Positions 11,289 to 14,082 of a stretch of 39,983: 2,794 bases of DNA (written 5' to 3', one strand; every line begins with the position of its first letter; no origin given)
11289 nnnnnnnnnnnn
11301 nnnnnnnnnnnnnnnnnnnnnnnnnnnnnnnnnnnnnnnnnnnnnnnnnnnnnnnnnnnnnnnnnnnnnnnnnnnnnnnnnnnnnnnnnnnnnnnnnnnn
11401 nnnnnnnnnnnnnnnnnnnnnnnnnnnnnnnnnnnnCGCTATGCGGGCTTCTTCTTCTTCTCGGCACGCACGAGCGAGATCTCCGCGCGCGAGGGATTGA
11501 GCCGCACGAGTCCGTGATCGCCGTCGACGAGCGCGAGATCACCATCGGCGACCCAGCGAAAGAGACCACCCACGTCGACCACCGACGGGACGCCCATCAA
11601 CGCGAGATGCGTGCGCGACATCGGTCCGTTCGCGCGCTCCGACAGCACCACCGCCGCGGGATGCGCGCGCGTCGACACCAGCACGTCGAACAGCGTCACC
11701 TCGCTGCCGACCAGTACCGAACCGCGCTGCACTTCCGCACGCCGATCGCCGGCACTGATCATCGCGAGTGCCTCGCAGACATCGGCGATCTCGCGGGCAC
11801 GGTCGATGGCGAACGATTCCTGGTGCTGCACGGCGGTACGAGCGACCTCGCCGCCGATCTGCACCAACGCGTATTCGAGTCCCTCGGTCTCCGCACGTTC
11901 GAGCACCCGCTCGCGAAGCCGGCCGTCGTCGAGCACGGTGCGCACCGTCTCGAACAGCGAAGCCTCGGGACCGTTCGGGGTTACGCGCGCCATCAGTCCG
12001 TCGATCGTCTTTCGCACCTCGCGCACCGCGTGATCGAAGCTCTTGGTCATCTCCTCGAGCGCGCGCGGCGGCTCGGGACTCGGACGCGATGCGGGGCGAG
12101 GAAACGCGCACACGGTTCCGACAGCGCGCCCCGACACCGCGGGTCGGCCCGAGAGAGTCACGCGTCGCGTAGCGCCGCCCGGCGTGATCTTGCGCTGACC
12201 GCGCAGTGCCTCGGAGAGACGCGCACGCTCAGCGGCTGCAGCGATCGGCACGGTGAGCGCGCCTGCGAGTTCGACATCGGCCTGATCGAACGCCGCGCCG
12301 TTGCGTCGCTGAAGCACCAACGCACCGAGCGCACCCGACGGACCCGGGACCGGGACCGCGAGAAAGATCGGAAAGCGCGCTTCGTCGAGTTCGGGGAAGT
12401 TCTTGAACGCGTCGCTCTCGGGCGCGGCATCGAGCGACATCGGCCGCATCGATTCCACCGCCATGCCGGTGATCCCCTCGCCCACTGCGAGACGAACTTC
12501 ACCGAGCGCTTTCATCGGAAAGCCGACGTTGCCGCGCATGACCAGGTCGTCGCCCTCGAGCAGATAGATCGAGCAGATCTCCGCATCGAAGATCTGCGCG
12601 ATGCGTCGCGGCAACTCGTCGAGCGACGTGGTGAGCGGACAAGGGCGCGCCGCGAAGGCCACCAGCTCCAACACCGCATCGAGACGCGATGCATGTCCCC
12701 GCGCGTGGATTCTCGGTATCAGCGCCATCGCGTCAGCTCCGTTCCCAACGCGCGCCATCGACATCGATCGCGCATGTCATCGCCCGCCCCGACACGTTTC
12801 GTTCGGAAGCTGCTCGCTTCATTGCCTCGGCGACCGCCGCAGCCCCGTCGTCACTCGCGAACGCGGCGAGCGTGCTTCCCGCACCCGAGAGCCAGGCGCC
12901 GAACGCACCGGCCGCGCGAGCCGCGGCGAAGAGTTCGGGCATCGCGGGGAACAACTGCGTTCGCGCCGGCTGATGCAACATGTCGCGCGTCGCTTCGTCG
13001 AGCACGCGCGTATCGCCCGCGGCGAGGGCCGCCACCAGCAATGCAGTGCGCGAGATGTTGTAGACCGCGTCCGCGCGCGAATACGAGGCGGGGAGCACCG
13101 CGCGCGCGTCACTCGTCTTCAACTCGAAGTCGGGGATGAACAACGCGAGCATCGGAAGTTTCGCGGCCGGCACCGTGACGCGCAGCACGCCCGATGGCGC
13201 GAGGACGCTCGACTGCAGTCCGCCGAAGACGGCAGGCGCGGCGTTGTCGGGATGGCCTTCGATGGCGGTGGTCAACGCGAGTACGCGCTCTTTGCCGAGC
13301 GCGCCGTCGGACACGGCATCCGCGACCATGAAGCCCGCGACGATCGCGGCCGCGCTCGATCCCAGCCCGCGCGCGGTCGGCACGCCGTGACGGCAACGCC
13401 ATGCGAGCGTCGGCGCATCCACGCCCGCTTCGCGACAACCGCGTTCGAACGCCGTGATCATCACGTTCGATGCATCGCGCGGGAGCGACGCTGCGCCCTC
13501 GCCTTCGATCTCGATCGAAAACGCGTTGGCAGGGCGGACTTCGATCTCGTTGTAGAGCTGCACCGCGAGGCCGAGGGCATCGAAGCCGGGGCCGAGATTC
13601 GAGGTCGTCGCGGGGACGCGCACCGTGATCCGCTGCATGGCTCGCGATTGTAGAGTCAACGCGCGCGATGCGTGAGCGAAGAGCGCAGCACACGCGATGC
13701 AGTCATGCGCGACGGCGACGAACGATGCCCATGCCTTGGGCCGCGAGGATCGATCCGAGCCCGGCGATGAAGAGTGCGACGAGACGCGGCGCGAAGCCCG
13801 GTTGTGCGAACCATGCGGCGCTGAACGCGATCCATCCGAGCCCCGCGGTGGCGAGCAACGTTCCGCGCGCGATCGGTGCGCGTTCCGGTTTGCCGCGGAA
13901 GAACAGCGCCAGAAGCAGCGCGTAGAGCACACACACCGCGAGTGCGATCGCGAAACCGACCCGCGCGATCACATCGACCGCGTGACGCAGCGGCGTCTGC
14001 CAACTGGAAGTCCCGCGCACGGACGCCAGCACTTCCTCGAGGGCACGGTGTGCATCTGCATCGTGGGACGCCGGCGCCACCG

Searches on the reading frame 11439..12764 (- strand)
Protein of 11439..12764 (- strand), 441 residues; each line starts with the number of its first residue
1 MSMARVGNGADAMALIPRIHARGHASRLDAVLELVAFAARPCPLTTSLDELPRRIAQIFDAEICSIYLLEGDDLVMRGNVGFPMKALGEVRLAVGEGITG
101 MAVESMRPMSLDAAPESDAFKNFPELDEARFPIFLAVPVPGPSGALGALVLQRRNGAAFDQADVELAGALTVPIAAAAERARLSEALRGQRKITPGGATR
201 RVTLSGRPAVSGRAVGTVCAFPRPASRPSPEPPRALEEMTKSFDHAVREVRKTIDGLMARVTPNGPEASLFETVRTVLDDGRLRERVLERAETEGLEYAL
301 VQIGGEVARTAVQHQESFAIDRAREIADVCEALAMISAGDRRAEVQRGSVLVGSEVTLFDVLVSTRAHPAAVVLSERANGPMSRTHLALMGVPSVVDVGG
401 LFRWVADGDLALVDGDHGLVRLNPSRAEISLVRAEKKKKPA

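Call 5: search_protein_families(library=pfam, proteins=[window:11439-12764:-], max_evalue=0.01)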
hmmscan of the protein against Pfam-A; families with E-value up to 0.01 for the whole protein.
window:11439-12764:- (441 aa): 4 families
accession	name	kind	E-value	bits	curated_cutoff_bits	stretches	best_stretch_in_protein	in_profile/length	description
PF13185.12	GAF_2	-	5.3e-11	43.3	28.6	1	48-177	8-134/136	GAF domain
PF05524.18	PEP-utilisers_N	-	1.6e-09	38.4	24.4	1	206-310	2-109/121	PEP-utilising enzyme, N-terminal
PF01590.32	GAF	-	1e-07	33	22.4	1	44-176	2-131/133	GAF domain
PF13492.12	GAF_3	-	2.3e-07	31.7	27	1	49-180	7-129/129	GAF domain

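Call 6: search_protein_families(library=padloc, proteins=[window:11439-12764:-], max_evalue=0.01)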
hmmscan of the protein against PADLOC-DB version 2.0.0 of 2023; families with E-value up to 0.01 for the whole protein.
window:11439-12764:- (441 aa): 0 families

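Call 8: search_protein_families(library=ncbifam, proteins=[window:11439-12764:-], max_evalue=0.01)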
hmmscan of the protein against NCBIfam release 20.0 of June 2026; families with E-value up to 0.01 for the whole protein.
window:11439-12764:- (441 aa): 2 families
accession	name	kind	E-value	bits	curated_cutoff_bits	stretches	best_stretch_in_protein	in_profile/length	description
NF008283.0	PRK11061.1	equivalog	5.7e-23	81.1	583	1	27-427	4-400/748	phosphoenolpyruvate--protein phosphotransferase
TIGR01417.1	PTS_I_fam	equivalog_domain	7.6e-06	24.6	341.7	1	206-438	3-244/565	phosphoenolpyruvate--protein phosphotransferase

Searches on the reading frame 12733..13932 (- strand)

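Call 11: search_protein_families(library=pfam, proteins=[window:12733-13932:-], max_evalue=0.01)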
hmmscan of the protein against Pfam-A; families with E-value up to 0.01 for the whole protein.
window:12733-13932:- (399 aa): 2 families
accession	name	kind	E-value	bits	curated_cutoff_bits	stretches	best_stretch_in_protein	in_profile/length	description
PF08544.19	GHMP_kinases_C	-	3.6e-12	46.9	21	1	300-374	2-82/85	GHMP kinases C terminal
PF00288.32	GHMP_kinases_N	-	1.9e-11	44.5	22.3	1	158-238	3-87/87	GHMP kinases N terminal domain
